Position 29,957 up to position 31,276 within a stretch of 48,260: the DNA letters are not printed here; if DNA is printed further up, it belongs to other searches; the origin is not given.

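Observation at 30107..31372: Cobalamin-riboswitch-like leader controlling a PEP-CTERM propeller-like surface protein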

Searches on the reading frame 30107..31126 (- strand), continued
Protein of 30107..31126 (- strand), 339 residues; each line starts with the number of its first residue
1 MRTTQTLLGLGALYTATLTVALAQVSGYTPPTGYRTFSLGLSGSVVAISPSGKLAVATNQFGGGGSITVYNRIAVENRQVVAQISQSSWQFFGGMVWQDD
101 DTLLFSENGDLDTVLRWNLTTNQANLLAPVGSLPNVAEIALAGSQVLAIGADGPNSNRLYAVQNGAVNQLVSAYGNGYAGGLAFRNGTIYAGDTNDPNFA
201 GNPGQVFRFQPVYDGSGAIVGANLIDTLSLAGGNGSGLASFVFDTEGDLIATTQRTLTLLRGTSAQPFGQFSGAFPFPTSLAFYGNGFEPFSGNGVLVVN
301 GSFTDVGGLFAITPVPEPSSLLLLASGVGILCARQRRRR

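Call 40: search_solved_structures(query=A2, max_evalue=1, show_alignments=3)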
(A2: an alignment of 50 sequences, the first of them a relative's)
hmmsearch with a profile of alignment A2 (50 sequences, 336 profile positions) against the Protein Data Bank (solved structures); distinct sequences matched with E-value up to 1: 57.
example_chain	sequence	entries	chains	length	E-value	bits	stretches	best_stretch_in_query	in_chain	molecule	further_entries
8blw_B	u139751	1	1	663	4.9e-32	114.4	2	36-198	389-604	YncE family protein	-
7biz_A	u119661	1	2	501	9.1e-25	90.5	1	43-269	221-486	Cell surface protein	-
2y3n_B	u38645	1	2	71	3.3e-05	26.2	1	277-333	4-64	CELLULOSOMAL FAMILY-48 PROCESSIVE GLYCOSIDE HYDROLASE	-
6kg9_A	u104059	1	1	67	0.00036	22.8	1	277-331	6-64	And cellulose-binding endoglucanase family 9 CelL ortholog dockerin domain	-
6kgc_B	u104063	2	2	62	0.00037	22.7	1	278-330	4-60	And cellulose-binding endoglucanase family 9 CelL ortholog dockerin domain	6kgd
6kge_D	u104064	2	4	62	0.00047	22.4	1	278-330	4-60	And cellulose-binding endoglucanase family 9 CelL ortholog dockerin domain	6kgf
4fl4_A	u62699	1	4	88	0.00053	22.2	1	277-326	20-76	Glycoside hydrolase family 9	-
1daq_A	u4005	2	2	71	0.0015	20.7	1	276-327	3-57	ENDOGLUCANASE SS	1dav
4wi0_B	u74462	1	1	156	0.0019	20.4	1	264-331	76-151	Cellulosomal scaffoldin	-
2mte_A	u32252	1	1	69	0.0019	20.4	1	277-327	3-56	Cellulose 1,4-beta-cellobiosidase (reducing end) CelS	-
2b59_B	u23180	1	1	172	0.002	20.3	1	265-332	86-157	Cellulosomal scaffolding protein A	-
8ajy_B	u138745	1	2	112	0.0021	20.3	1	278-331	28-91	Dockerin from ScaH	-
5lxv_B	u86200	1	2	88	0.0025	20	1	277-324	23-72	Carbohydrate-binding protein WP_009985128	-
4u3s_B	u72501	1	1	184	0.0026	20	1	265-331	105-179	Cellulosomal scaffoldin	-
3kcp_A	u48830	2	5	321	0.0067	18.6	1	266-332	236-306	Cellulosomal-scaffolding protein A | Cellulosome anchoring protein cohesin region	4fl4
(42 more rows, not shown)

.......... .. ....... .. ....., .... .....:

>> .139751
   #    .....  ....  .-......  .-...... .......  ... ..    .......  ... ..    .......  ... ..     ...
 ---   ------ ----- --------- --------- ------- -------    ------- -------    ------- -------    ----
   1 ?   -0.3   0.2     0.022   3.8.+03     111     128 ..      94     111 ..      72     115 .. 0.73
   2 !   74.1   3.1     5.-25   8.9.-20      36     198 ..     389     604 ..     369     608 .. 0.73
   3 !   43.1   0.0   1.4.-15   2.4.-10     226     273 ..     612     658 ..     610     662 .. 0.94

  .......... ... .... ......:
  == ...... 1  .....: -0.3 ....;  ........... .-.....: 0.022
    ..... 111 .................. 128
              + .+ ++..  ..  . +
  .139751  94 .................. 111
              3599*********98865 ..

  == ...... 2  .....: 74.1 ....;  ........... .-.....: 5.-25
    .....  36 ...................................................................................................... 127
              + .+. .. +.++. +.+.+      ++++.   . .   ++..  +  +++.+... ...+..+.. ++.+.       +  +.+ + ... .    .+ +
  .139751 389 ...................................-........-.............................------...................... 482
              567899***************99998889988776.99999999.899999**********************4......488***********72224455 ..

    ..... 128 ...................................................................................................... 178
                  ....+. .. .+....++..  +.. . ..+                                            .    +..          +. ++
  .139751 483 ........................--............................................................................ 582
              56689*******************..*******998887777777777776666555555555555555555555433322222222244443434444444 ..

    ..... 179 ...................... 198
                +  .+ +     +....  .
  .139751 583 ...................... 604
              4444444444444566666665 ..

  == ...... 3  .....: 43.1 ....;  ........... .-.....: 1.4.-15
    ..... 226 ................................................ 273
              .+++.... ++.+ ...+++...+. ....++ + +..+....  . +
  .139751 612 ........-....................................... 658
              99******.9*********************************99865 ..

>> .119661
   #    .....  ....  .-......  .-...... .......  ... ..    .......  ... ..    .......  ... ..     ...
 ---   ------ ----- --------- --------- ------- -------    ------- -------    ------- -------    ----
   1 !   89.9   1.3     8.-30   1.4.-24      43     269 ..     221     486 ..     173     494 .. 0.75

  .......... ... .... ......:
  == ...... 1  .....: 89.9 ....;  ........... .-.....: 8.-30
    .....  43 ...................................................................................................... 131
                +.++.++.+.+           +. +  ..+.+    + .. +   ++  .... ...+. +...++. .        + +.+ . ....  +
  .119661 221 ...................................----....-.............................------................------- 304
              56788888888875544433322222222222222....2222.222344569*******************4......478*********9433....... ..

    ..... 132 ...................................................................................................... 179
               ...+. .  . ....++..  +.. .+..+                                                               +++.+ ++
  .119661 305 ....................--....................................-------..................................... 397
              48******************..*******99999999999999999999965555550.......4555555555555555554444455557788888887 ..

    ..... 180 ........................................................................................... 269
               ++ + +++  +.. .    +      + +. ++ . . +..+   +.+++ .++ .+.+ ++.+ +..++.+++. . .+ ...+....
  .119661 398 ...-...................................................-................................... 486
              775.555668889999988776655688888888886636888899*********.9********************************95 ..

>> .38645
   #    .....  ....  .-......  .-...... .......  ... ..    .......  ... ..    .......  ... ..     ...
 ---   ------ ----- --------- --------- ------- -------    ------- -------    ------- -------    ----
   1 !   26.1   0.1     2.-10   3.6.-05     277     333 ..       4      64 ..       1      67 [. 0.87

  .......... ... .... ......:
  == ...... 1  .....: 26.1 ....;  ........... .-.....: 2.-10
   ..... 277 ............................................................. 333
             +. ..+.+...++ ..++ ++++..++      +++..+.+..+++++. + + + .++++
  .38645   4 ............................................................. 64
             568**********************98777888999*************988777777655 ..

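Call 41: search_solved_structures(query=A1, max_evalue=10, show_alignments=2)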
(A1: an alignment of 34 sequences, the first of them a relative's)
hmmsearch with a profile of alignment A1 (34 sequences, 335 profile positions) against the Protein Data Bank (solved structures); distinct sequences matched with E-value up to 10: 3.
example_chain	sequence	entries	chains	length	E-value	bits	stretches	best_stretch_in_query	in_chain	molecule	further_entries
7dma_A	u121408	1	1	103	0.79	11.7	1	255-298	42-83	Flagellar motor switch protein FliM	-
3gzr_A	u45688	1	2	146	1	11.3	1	85-133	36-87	uncharacterized protein with a NTF2-like fold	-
2f7f_A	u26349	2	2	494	1.4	10.9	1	152-205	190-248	nicotinate phosphoribosyltransferase, putative | NICOTINATE PHOSPHORIBOSYLTRANSFERASE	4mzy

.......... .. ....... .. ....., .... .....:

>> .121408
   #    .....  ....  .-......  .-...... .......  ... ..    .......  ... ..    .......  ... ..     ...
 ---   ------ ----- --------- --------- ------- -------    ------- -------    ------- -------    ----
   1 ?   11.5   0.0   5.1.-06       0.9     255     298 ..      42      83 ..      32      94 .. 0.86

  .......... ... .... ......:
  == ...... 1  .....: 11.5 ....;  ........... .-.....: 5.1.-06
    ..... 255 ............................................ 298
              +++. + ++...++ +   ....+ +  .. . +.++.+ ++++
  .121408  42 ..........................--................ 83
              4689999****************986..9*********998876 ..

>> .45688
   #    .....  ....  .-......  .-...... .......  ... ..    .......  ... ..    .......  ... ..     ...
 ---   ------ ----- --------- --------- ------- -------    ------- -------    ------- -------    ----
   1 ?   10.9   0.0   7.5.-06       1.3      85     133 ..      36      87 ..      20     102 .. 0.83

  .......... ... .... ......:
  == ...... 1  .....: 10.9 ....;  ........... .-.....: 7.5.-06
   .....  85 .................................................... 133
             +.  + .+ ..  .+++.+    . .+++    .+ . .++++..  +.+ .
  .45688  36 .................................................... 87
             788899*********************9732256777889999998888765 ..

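Call 52: find_encoding_contigs(protein=P0002, flank=6000, max_places=2)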
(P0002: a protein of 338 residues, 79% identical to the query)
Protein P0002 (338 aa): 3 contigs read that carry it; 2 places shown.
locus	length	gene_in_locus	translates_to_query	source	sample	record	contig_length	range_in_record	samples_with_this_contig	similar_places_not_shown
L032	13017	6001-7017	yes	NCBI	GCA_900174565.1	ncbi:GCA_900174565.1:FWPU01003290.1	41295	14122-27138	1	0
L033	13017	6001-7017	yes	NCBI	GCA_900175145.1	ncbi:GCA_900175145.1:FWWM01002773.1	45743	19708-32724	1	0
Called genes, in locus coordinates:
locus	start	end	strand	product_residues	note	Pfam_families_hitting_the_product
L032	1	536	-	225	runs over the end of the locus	-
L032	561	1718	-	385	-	PF08281:Sigma70_r4_2 (weak)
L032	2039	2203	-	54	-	-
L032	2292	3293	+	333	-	PF00676:E1_dh, PF02775:TPP_enzyme_C (weak), PF13292:DXP_synthase_N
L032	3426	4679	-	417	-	PF00079:Serpin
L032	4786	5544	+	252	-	PF01261:AP_endonuc_2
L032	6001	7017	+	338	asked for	PF07589:PEP_exosort_dom (weak)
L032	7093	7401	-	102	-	PF12769:PNTB_4TM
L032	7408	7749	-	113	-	-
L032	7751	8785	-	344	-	PF06750:A24_N_bact, PF01478:Peptidase_A24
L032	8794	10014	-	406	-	PF28597:T2SSF_N, PF00482:T2SSF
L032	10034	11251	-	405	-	PF00437:T2SSE, PF25199:nSTAND_NTPase5 (faint), PF13401:AAA_22 (weak)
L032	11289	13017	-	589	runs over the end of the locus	PF05157:MshEN, PF00437:T2SSE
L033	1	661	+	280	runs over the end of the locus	PF00106:adh_short, PF08659:KR, PF13561:adh_short_C2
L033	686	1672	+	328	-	PF01208:URO-D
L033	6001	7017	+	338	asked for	PF07589:PEP_exosort_dom (weak)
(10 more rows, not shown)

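Call 53: find_encoding_contigs(protein=P0004, flank=6000, max_places=2)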
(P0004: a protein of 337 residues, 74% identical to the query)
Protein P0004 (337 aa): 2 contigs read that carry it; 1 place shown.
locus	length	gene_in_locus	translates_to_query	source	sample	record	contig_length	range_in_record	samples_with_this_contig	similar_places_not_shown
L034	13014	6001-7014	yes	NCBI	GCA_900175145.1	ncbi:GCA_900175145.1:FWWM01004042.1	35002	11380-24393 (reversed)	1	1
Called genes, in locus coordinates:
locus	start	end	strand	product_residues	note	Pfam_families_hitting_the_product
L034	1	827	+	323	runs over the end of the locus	PF13793:Pribosyltran_N, PF00156:Pribosyltran, PF14572:Pribosyl_synth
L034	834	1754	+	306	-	-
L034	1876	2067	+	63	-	-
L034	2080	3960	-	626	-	PF03606:DcuC (faint), PF03553:Na_H_antiporter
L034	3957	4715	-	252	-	PF13429:TPR_15 (weak), PF13431:TPR_17 (faint), PF23914:TPR_CcmH_CycH (faint), PF00515:TPR_1 (faint), PF07719:TPR_2 (faint), PF12895:ANAPC3, PF14559:TPR_19, PF13371:TPR_9 (weak), +6 more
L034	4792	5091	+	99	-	PF02575:YbaB_DNA_bd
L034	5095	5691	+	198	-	PF21176:RecR_HhH, PF02132:RecR_ZnF, PF01751:Toprim, PF13662:Toprim_4, PF21175:RecR_C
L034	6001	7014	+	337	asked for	PF07589:PEP_exosort_dom (faint)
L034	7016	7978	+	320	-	-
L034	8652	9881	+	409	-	PF03054:tRNA_Me_trans, PF20259:tRNA_Me_trans_M, PF20258:tRNA_Me_trans_C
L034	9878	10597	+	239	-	-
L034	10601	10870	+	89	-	PF12732:YtxH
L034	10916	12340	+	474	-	PF01594:AI-2E_transport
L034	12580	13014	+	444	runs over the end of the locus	PF01964:ThiC_Rad_SAM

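Call 55: search_protein_representatives(alignment_id=A1)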
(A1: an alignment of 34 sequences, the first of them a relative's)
Query: 34 sequences, 335 profile positions. Proteins with E-value up to 0.001 (for the whole library): 86; up to 1e-10: 52; up to 1e-30: 34. The best 86 are listed.
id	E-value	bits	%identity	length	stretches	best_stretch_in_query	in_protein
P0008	8.9e-162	554.0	-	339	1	3-334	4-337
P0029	5.3e-129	446.2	-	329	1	5-333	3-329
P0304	1.2e-114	399.0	-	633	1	7-333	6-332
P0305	1.8e-107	375.5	-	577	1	20-331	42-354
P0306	2.8e-104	364.9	-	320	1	8-331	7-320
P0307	3.0e-95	335.3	-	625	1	7-330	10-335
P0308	5.0e-95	334.5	-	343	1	8-331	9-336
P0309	6.2e-95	334.2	-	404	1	14-332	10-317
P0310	8.8e-86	304.2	-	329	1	6-334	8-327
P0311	2.4e-82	292.9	-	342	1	6-333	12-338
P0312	3.5e-81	289.0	-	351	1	14-332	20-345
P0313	1.3e-79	283.8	-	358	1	11-315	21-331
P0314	1.1e-77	277.6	-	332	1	17-332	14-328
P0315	7.4e-72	258.4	-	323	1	6-333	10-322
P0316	3.6e-71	256.1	-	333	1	8-309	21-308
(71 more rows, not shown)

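Call 69: find_encoding_contigs(protein=P0077, flank=5000, max_places=1)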
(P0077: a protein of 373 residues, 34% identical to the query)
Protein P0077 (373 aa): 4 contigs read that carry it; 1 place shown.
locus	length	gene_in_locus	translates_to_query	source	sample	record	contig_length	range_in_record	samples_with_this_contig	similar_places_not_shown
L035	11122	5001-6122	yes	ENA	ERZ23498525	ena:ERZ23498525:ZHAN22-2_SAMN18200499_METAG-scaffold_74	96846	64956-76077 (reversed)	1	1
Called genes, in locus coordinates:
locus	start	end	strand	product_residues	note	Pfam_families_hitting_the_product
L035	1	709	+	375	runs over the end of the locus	PF00006:ATP-synt_ab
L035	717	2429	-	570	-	PF24251:DUF7453, PF00404:Dockerin_1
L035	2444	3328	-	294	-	-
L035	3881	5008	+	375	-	-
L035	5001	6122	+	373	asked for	-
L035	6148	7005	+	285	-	PF07963:N_methyl (weak)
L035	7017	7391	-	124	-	-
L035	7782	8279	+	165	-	PF01047:MarR, PF12802:MarR_2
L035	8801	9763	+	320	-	PF07681:DoxX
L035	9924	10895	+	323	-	-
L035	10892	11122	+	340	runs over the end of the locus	-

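Call 70: find_encoding_contigs(protein=P0064, flank=5000, max_places=1)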
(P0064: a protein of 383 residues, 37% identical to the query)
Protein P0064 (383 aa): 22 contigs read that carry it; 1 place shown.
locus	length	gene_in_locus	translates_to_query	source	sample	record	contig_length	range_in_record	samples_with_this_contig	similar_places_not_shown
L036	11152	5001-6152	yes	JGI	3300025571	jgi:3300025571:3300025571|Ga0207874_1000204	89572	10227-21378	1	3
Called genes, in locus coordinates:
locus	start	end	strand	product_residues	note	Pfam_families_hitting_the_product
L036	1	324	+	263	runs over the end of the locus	PF07285:DUF1444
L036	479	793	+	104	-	PF07467:BLIP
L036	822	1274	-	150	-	-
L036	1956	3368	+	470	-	PF13185:GAF_2 (faint), PF07228:SpoIIE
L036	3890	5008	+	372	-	-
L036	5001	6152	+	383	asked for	PF00404:Dockerin_1 (weak)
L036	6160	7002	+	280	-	PF07963:N_methyl, PF07596:SBP_bac_10 (weak)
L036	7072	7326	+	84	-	-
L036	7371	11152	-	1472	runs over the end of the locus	PF04997:RNA_pol_Rpb1_1, PF00623:RNA_pol_Rpb1_2, PF04983:RNA_pol_Rpb1_3, PF05000:RNA_pol_Rpb1_4, PF04998:RNA_pol_Rpb1_5, PF00364:Biotin_lipoyl (faint), PF01333:Apocytochr_F_C (faint)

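Call 71: find_encoding_contigs(protein=P0070, flank=5000, max_places=1)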
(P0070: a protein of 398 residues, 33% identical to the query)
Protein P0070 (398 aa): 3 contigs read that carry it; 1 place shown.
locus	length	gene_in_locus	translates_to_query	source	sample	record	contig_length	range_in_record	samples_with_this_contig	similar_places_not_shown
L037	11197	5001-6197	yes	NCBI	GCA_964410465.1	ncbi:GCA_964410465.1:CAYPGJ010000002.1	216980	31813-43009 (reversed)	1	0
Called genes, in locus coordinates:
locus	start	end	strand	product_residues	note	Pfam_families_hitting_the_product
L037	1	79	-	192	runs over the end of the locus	PF12728:HTH_17, PF00072:Response_reg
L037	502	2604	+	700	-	PF13646:HEAT_2 (faint)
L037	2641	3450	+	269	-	PF00005:ABC_tran, PF13304:AAA_21 (faint)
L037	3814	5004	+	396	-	PF00404:Dockerin_1 (weak)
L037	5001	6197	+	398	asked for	-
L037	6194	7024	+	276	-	-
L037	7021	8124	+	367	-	PF00535:Glycos_transf_2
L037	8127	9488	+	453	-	-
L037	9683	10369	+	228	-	-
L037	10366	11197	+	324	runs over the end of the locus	PF01032:FecCD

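Call 76: search_protein_families(library=pfam, proteins=[P0035, L036:3890-5005:+, P0031, P0305], max_evalue=0.1)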
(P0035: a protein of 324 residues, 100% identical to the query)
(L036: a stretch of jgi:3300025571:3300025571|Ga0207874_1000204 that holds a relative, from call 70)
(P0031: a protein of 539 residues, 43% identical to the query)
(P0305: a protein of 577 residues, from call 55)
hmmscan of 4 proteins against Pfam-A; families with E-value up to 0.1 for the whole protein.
P0035 (324 aa): 1 family
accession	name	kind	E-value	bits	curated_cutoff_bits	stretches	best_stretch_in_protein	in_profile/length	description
PF00404.24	Dockerin_1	-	0.024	15.3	22.9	0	270-316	1-52/57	Dockerin type I domain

L036:3890-5005:+ (372 aa): 1 family
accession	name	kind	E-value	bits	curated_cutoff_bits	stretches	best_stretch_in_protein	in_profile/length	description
PF06739.17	SBBP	-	0.00094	19.5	20.5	0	253-269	14-30/38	Beta-propeller repeat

P0031 (539 aa): 2 families
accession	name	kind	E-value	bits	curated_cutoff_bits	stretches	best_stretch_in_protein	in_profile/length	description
PF08450.18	SGL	-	0.0048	17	26.3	1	131-210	48-130/246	SMP-30/Gluconolactonase/LRE-like region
PF01436.27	NHL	-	0.028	14.9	20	0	170-185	5-20/28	NHL repeat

P0305 (577 aa): 0 families
